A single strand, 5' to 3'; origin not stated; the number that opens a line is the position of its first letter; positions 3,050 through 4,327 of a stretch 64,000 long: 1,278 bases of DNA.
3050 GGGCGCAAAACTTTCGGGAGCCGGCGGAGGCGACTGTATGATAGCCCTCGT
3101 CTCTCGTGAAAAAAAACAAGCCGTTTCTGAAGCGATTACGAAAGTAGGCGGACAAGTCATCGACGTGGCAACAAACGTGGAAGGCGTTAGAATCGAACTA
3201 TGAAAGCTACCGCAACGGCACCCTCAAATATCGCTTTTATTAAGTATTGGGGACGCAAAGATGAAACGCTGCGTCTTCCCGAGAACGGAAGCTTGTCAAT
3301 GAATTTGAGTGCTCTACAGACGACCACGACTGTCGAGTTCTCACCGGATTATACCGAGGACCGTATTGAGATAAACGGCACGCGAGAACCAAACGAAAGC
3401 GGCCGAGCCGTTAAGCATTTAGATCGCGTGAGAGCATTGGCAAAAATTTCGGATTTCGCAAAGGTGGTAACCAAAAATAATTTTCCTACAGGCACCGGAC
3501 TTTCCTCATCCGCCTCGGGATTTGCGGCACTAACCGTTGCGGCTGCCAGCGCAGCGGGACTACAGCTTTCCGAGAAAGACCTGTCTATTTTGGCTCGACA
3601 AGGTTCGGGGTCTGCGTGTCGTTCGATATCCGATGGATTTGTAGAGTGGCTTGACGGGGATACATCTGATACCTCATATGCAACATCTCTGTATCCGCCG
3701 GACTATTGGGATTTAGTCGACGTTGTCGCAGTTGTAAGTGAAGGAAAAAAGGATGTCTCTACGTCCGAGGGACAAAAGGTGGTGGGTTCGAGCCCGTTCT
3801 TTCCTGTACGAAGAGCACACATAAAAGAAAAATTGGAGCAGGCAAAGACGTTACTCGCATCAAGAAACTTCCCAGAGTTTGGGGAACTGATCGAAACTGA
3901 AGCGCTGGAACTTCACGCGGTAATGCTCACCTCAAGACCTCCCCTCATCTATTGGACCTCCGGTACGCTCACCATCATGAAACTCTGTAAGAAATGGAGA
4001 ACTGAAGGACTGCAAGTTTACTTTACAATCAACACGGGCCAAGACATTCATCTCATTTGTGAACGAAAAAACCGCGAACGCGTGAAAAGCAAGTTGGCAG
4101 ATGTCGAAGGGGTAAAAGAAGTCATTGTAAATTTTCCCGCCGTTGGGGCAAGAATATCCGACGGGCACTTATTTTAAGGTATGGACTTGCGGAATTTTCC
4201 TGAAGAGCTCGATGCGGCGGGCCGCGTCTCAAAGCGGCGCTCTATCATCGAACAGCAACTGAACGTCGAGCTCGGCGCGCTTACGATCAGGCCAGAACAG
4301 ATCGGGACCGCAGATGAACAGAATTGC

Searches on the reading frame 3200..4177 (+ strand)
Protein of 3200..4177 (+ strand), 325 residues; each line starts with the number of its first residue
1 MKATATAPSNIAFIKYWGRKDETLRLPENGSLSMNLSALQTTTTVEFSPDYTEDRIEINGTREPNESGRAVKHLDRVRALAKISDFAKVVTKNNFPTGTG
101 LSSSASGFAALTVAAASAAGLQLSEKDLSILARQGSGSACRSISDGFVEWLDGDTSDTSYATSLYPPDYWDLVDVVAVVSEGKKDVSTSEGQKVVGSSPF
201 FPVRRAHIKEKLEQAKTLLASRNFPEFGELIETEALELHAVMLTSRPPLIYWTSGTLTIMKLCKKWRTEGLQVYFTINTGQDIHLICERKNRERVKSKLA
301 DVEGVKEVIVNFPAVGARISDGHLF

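Call 5: search_protein_families(library=pfam, proteins=[window:3200-4177:+], max_evalue=0.1)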
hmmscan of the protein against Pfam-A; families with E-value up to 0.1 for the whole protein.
window:3200-4177:+ (325 aa): 4 families
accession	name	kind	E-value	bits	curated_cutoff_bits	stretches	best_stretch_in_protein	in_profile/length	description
PF22700.2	MVD-like_N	-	1.3e-58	197.5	27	1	7-161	1-157/157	Diphosphomevalonate decarboxylase-like N-terminal domain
PF18376.6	MDD_C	-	7.3e-15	55.7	23.2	1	175-301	2-132/186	Mevalonate 5-diphosphate decarboxylase C-terminal domain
PF00288.32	GHMP_kinases_N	-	4.9e-10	39.9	22.3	1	79-140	15-71/87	GHMP kinases N terminal domain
PF25146.1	GH3_N_vert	-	0.08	13.4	34.1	0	196-231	18-53/68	Vertebrate GH3, N-terminal domain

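Call 6: search_protein_families(library=ncbifam, proteins=[window:3200-4177:+], max_evalue=0.1)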
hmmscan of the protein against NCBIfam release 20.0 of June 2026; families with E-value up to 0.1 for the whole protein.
window:3200-4177:+ (325 aa): 15 families
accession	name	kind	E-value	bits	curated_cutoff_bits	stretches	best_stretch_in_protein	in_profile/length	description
TIGR01240.1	mevDPdecarb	equivalog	6.5e-80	268.4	171.35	1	3-299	1-300/305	diphosphomevalonate decarboxylase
NF040704.1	IPP_alt_MvaD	equivalog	1e-54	185.9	475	1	2-305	1-302/323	phosphomevalonate decarboxylase MvaD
NF040847.1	mev_decarb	equivalog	1.5e-14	53.9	560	1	11-291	44-323/350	bisphosphomevalonate decarboxylase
NF040848.1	mev_kinase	equivalog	9.8e-09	34.6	440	1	7-307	10-309/323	mevalonate-3-kinase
TIGR00549.1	mevalon_kin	equivalog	4e-06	26.5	163.05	1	36-135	24-129/276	mevalonate kinase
TIGR01920.1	Shik_kin_archae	equivalog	1.3e-05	24.7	126.85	1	39-134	23-117/266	shikimate kinase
NF002288.1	PRK01212.1-4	equivalog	0.00027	20.1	194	1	55-140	48-130/303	homoserine kinase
NF003036.0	PRK03926.1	equivalog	0.0026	16.9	403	1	39-134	29-123/302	mevalonate kinase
NF003006.0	PRK03817.1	equivalog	0.003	16.6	443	1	88-134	89-135/352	galactokinase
NF003472.0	PRK05101.1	equivalog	0.0063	15.5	499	1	86-134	112-160/382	galactokinase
NF011205.0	PRK14611.1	equivalog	0.016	14.7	364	1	74-134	68-128/275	4-(cytidine 5'-diphospho)-2-C-methyl-D-erythritol kinase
TIGR00191.1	thrB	equivalog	0.018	13.9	168.25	1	86-128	80-122/304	homoserine kinase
TIGR00131.1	gal_kin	equivalog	0.021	13.8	226.65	1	85-116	109-136/388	galactokinase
NF003705.0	PRK05322.1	equivalog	0.023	13.4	385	1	82-133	108-159/388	galactokinase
NF040725.1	panto_kin_Meth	equivalog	0.048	12.6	380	1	79-133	78-132/286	pantoate kinase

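Call 34: search_solved_structures(query=window:3200-4174:+, max_evalue=0.001)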
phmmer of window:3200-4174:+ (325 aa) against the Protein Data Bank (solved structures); distinct sequences matched with E-value up to 0.001: 22.
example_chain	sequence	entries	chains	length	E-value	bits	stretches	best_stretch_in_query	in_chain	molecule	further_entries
6n0z_A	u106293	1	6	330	1.3e-89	303.6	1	2-310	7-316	Diphosphomevalonate decarboxylase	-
6n0x_A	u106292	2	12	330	2.5e-89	302.7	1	2-310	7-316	Diphosphomevalonate decarboxylase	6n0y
5v2l_A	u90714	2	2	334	8.7e-68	232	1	4-316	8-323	Mevalonate diphosphate decarboxylase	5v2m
6e2s_A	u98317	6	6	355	1.1e-67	231.7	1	4-316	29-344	Mevalonate diphosphate decarboxylase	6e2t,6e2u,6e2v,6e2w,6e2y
2hk2_A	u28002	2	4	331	3.8e-60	206.9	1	4-301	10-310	Diphosphomevalonate decarboxylase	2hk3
3qt5_A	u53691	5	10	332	1.2e-57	198.7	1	4-307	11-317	Mevalonate diphosphate decarboxylase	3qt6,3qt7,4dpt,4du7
3qt8_A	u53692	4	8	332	1.6e-57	198.2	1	4-307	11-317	Mevalonate diphosphate decarboxylase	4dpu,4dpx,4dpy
4dpw_A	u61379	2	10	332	3e-57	197.3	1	4-307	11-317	Mevalonate diphosphate decarboxylase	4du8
6xr5_A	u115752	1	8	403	4.2e-45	157.5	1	2-282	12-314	Diphosphomevalonate decarboxylase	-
6n10_A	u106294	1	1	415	1.5e-44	155.6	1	3-289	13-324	Diphosphomevalonate decarboxylase MVD1, peroxisomal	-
3f0n_A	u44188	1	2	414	2.1e-44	155.2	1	3-281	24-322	MEVALONATE PYROPHOSPHATE DECARBOXYLASE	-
3d4j_A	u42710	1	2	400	2.4e-44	155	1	3-280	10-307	Diphosphomevalonate decarboxylase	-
1fi4_A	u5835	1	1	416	5.4e-41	144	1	3-266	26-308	MEVALONATE 5-DIPHOSPHATE DECARBOXYLASE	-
2hke_A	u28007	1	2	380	1.4e-40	142.7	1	4-286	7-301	Diphosphomevalonate decarboxylase, putative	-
2gs8_A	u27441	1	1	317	1.8e-40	142.3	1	4-299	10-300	mevalonate pyrophosphate decarboxylase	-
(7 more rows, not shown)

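Call 45: search_solved_structures(query=window:3200-4174:+, max_evalue=1e-50, show_alignments=5)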
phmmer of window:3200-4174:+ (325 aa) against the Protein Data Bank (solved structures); distinct sequences matched with E-value up to 1e-50: 8.
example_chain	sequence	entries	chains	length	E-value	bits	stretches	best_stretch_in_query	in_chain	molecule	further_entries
6n0z_A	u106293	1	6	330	1.3e-89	303.6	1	2-310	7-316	Diphosphomevalonate decarboxylase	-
6n0x_A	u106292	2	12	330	2.5e-89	302.7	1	2-310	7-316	Diphosphomevalonate decarboxylase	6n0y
5v2l_A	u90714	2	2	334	8.7e-68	232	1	4-316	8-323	Mevalonate diphosphate decarboxylase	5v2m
6e2s_A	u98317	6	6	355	1.1e-67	231.7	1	4-316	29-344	Mevalonate diphosphate decarboxylase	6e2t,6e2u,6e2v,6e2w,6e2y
2hk2_A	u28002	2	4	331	3.8e-60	206.9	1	4-301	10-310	Diphosphomevalonate decarboxylase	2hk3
3qt5_A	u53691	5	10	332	1.2e-57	198.7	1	4-307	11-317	Mevalonate diphosphate decarboxylase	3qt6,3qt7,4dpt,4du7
3qt8_A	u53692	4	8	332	1.6e-57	198.2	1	4-307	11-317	Mevalonate diphosphate decarboxylase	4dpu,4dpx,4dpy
4dpw_A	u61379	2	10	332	3e-57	197.3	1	4-307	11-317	Mevalonate diphosphate decarboxylase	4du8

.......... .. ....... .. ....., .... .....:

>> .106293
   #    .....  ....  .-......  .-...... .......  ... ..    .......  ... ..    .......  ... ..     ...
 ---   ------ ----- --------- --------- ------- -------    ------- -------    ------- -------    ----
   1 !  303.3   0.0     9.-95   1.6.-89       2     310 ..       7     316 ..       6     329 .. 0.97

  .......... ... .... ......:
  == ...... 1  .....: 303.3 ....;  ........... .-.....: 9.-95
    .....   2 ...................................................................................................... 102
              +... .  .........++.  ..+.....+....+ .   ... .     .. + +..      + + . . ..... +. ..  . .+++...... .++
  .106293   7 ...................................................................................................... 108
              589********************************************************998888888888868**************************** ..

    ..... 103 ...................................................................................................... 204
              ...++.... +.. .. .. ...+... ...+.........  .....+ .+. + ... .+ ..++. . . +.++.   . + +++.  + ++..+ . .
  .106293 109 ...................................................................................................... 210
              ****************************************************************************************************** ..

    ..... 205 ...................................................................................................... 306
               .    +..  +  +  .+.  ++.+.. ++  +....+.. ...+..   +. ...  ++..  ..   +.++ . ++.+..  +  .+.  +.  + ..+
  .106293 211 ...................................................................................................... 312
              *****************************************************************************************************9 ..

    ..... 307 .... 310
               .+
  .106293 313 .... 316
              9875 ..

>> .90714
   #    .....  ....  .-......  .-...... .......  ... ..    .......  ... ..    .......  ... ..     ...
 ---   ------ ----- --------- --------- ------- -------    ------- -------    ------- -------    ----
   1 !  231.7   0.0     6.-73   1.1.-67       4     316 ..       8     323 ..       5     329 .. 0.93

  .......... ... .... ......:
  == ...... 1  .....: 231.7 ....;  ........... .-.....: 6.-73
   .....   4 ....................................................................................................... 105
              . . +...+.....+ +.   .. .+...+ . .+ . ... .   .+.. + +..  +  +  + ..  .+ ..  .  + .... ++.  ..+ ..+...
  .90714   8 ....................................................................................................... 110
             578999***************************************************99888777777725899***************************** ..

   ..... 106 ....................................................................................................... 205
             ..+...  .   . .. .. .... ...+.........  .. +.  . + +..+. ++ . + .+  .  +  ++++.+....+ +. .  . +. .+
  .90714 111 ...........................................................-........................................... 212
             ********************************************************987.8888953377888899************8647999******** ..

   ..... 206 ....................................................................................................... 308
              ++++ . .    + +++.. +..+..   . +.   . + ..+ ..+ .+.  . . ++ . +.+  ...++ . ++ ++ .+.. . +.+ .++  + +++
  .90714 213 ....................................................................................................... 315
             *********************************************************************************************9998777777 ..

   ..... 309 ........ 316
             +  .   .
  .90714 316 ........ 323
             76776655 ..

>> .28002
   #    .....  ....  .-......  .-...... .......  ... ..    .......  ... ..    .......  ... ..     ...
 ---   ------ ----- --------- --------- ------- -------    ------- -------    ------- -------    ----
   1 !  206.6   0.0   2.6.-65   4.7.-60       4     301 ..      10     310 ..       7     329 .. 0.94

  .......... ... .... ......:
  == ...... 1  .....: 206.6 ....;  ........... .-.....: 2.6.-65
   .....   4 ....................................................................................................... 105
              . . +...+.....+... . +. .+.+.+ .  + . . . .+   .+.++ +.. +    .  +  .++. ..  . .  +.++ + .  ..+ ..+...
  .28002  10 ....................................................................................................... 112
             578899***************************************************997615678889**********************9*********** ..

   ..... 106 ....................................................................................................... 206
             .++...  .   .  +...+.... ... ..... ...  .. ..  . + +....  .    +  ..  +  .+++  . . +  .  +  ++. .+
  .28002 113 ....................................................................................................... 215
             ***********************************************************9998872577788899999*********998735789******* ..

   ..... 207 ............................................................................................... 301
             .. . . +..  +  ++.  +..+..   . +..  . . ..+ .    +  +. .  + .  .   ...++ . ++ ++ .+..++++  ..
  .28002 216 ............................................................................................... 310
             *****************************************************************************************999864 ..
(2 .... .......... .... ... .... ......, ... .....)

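Call 71: find_related_loci(query=window:3200-4174:+, collection=metagenome_contigs, flank=10000)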
Query window:3200-4174:+ (325 aa) in metagenome_contigs; peptide patterns used: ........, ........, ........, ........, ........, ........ (x = any residue, [..] = any of these).
600 stretches matched a pattern (row limit reached: there are more); 536 encode a relative of the query (tblastn E <= 1e-3); the best 80 are kept; 80 distinct loci.
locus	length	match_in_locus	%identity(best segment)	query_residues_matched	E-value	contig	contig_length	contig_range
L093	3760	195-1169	91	1-325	0e+0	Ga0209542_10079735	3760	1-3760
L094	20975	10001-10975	79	1-325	1e-176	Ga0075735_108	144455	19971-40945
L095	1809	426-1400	72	1-325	2e-171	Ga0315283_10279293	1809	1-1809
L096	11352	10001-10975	70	1-325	7e-153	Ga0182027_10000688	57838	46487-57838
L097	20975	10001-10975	71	1-325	2e-152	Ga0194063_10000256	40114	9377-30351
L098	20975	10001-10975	70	1-325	6e-152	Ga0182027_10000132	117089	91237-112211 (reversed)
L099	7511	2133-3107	70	1-325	6e-150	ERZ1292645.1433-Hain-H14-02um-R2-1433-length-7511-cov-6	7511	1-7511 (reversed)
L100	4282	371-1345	67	1-325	7e-153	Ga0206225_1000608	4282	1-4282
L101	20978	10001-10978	67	1-325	5e-149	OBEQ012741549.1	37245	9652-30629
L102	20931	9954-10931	68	1-325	2e-148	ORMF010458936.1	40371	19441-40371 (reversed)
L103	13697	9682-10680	68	1-325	8e-148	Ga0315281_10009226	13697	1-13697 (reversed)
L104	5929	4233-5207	70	1-325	4e-148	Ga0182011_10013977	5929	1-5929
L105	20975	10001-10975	66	1-325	5e-146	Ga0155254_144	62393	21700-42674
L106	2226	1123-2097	70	2-325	7e-156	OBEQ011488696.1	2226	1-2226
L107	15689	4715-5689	66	1-325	1e-142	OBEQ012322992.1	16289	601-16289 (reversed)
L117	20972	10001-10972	61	2-325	2e-136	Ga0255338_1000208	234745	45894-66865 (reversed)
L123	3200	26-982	60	1-325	3e-138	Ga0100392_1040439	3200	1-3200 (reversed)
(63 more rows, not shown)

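Call 76: search_protein_families(library=ncbifam, proteins=[L096:7951-9021:+, L101:8090-9034:+, L105:8132-9085:+, L117:8093-9025:+, L096:9027-9998:+], max_evalue=0.001)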
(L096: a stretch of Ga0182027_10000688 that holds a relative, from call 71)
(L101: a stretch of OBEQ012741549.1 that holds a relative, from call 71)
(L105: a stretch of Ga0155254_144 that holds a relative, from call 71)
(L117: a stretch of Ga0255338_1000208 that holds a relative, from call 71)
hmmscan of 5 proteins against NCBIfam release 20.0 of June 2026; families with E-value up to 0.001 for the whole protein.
L096:7951-9021:+ (357 aa): 14 families
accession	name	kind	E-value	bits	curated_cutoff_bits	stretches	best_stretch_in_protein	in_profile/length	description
TIGR00549.1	mevalon_kin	equivalog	6.8e-51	173.4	163.05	1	8-309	1-269/276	mevalonate kinase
NF003036.0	PRK03926.1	equivalog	7.6e-36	123.7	403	1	5-332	3-280/302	mevalonate kinase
TIGR01220.1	Pmev_kin_Gr_pos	equivalog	9.4e-28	97.3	165.7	2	6-191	3-178/358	phosphomevalonate kinase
NF003006.0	PRK03817.1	equivalog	2.5e-13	49.7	443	1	6-176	4-146/352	galactokinase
NF002288.1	PRK01212.1-4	equivalog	3.4e-11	42.7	194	1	112-227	71-186/303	homoserine kinase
NF040957.1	Arch_PMK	equivalog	4.7e-11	42.8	500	1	130-337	92-303/316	phosphomevalonate kinase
TIGR00131.1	gal_kin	equivalog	6e-10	38.6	226.65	1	5-221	19-216/388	galactokinase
NF001816.0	PRK00555.1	equivalog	3.7e-09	36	509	1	119-177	93-151/363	galactokinase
TIGR00191.1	thrB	equivalog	7.2e-09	34.9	168.25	1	112-194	76-151/304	homoserine kinase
NF003705.0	PRK05322.1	equivalog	3.5e-08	32.6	385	1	6-167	22-162/388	galactokinase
NF003472.0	PRK05101.1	equivalog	1.6e-07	30.6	499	1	4-159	21-154/382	galactokinase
NF049969.1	GlMnHpPKinHddA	equivalog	1.7e-06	27.7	600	1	116-272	96-256/338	D-glycero-D-manno-heptose 7-phosphate kinase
TIGR01920.1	Shik_kin_archae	equivalog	3.7e-05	23.2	126.85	1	114-159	65-111/266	shikimate kinase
NF009948.0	PRK13412.1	equivalog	0.00053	17.8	721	1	119-169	728-778/974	bifunctional fucokinase/fucose-1-phosphate guanylyltransferase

L101:8090-9034:+ (315 aa): 12 families
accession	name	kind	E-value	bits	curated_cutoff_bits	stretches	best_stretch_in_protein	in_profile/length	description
TIGR00549.1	mevalon_kin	equivalog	2.9e-54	184.4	163.05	1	6-272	1-268/276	mevalonate kinase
NF003036.0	PRK03926.1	equivalog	1.4e-41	142.6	403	1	1-283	1-267/302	mevalonate kinase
TIGR01220.1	Pmev_kin_Gr_pos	equivalog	3e-19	69.3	165.7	2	73-157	96-182/358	phosphomevalonate kinase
NF040957.1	Arch_PMK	equivalog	1.1e-12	48.1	500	1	3-245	1-243/316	phosphomevalonate kinase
NF003006.0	PRK03817.1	equivalog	8.1e-10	38.2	443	1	1-144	1-155/352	galactokinase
NF002288.1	PRK01212.1-4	equivalog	2e-09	36.9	194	1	77-160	76-158/303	homoserine kinase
TIGR01920.1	Shik_kin_archae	equivalog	2.8e-09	36.7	126.85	1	28-123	20-115/266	shikimate kinase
TIGR00191.1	thrB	equivalog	1.9e-08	33.5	168.25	1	65-166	70-162/304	homoserine kinase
NF001816.0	PRK00555.1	equivalog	3.4e-07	29.6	509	1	2-137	3-151/363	galactokinase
NF009948.0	PRK13412.1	equivalog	0.00012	20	721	1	81-300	730-950/974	bifunctional fucokinase/fucose-1-phosphate guanylyltransferase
NF040725.1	panto_kin_Meth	equivalog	0.00013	21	380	1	33-210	42-215/286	pantoate kinase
NF049969.1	GlMnHpPKinHddA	equivalog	0.00048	19.7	600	1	76-152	96-173/338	D-glycero-D-manno-heptose 7-phosphate kinase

L105:8132-9085:+ (318 aa): 10 families
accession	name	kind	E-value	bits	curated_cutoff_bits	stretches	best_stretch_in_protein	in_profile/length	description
TIGR00549.1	mevalon_kin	equivalog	1.8e-45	155.6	163.05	1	14-275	1-269/276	mevalonate kinase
NF003036.0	PRK03926.1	equivalog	7.2e-37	127.1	403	1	10-276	2-260/302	mevalonate kinase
TIGR01220.1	Pmev_kin_Gr_pos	equivalog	1.4e-11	44.1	165.7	1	69-154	94-178/358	phosphomevalonate kinase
NF040957.1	Arch_PMK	equivalog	2.4e-09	37.2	500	1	13-228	3-222/316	phosphomevalonate kinase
NF002288.1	PRK01212.1-4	equivalog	4.4e-09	35.8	194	1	66-240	69-223/303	homoserine kinase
TIGR00191.1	thrB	equivalog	4.5e-09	35.6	168.25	1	54-171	59-160/304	homoserine kinase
TIGR01920.1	Shik_kin_archae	equivalog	5.7e-09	35.7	126.85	1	64-162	53-154/266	shikimate kinase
TIGR00131.1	gal_kin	equivalog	1e-08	34.5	226.65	1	79-223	110-244/388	galactokinase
NF003006.0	PRK03817.1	equivalog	5.2e-08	32.2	443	1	73-224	81-221/352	galactokinase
TIGR01219.1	Pmev_kin_ERG8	equivalog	9.5e-05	21.5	376.95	1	65-164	134-240/456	phosphomevalonate kinase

L117:8093-9025:+ (311 aa): 16 families
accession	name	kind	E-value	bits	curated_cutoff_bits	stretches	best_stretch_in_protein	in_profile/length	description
TIGR00549.1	mevalon_kin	equivalog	7.4e-56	189.7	163.05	1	8-277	1-269/276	mevalonate kinase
NF003036.0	PRK03926.1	equivalog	5.3e-36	124.2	403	1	4-279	2-261/302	mevalonate kinase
TIGR01220.1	Pmev_kin_Gr_pos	equivalog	2.4e-24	86.1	165.7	1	47-298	64-340/358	phosphomevalonate kinase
NF003006.0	PRK03817.1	equivalog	5.4e-15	55.2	443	1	4-131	2-137/352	galactokinase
NF040957.1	Arch_PMK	equivalog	9.9e-15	54.8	500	1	5-297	1-297/316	phosphomevalonate kinase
NF002288.1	PRK01212.1-4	equivalog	5.4e-13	48.6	194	1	66-165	60-159/303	homoserine kinase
TIGR00191.1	thrB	equivalog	5.5e-13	48.4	168.25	1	52-159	52-152/304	homoserine kinase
TIGR00131.1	gal_kin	equivalog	1.1e-11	44.3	226.65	1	3-149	17-179/388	galactokinase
NF003472.0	PRK05101.1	equivalog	1.8e-11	43.6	499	1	3-120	20-151/382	galactokinase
NF001816.0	PRK00555.1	equivalog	2.5e-10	39.8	509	1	80-149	90-160/363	galactokinase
NF009948.0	PRK13412.1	equivalog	6.7e-10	37.3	721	1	78-277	723-927/974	bifunctional fucokinase/fucose-1-phosphate guanylyltransferase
NF003705.0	PRK05322.1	equivalog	3.6e-09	35.8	385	1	6-124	22-155/388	galactokinase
TIGR01920.1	Shik_kin_archae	equivalog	1.4e-08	34.5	126.85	1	31-151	21-141/266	shikimate kinase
NF049969.1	GlMnHpPKinHddA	equivalog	2e-08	34.1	600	1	68-261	86-266/338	D-glycero-D-manno-heptose 7-phosphate kinase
NF040725.1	panto_kin_Meth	equivalog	1.4e-07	30.8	380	1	31-153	38-155/286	pantoate kinase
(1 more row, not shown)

L096:9027-9998:+ (324 aa): 17 families
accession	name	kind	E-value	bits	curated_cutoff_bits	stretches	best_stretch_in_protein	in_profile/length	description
NF003036.0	PRK03926.1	equivalog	4.4e-65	219.7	403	1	4-324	2-299/302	mevalonate kinase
TIGR00549.1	mevalon_kin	equivalog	3.1e-56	190.9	163.05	1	8-290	1-275/276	mevalonate kinase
TIGR01220.1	Pmev_kin_Gr_pos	equivalog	1.7e-29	103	165.7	1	4-296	1-333/358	phosphomevalonate kinase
NF040957.1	Arch_PMK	equivalog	6.3e-23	81.8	500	1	6-324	2-316/316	phosphomevalonate kinase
TIGR00131.1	gal_kin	equivalog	2.3e-17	63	226.65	1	231-306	288-364/388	galactokinase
NF003006.0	PRK03817.1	equivalog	6.4e-16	58.3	443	2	225-306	246-327/352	galactokinase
NF003472.0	PRK05101.1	equivalog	9.4e-16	57.7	499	2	226-306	276-358/382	galactokinase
NF049969.1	GlMnHpPKinHddA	equivalog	2.9e-15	56.6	600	1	27-321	32-333/338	D-glycero-D-manno-heptose 7-phosphate kinase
NF001816.0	PRK00555.1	equivalog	1.1e-13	50.8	509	1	225-305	257-337/363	galactokinase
TIGR00191.1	thrB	equivalog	6.7e-12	44.9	168.25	1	56-304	36-276/304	homoserine kinase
NF002288.1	PRK01212.1-4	equivalog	2.6e-11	43.1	194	1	78-304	59-278/303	homoserine kinase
NF003705.0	PRK05322.1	equivalog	3e-10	39.4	385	1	225-306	281-363/388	galactokinase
NF009948.0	PRK13412.1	equivalog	9e-09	33.6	721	1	92-297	723-942/974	bifunctional fucokinase/fucose-1-phosphate guanylyltransferase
TIGR01920.1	Shik_kin_archae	equivalog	7.6e-07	28.8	126.85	1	74-164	48-140/266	shikimate kinase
NF040725.1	panto_kin_Meth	equivalog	2.6e-06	26.6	380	1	97-167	87-155/286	pantoate kinase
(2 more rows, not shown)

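Call 77: search_protein_families(library=pfam, proteins=[L096:7652-7951:+, L101:7710-8006:+, L105:7791-8090:+, L117:7794-8093:+], max_evalue=0.01)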
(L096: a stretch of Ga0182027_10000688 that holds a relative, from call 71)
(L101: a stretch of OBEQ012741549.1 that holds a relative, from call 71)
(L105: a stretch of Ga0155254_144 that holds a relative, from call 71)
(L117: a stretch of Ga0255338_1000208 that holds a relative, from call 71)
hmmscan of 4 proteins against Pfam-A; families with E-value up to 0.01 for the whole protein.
L096:7652-7951:+ (100 aa): 1 family
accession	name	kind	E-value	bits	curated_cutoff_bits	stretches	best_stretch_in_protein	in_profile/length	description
PF01796.24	OB_ChsH2_C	-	8.9e-14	51.6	27.1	1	19-80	4-65/65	ChsH2, C-terminal OB-fold domain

L101:7710-8006:+ (99 aa): 1 family
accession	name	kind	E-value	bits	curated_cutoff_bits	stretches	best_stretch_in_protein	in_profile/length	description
PF01796.24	OB_ChsH2_C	-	7.9e-09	35.8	27.1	1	19-76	5-63/65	ChsH2, C-terminal OB-fold domain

L105:7791-8090:+ (100 aa): 1 family
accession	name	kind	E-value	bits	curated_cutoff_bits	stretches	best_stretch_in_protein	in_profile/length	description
PF01796.24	OB_ChsH2_C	-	2.3e-15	56.7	27.1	1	18-79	4-65/65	ChsH2, C-terminal OB-fold domain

L117:7794-8093:+ (100 aa): 1 family
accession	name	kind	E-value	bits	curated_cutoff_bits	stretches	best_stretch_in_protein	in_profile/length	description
PF01796.24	OB_ChsH2_C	-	2.9e-12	46.8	27.1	1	19-79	4-64/65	ChsH2, C-terminal OB-fold domain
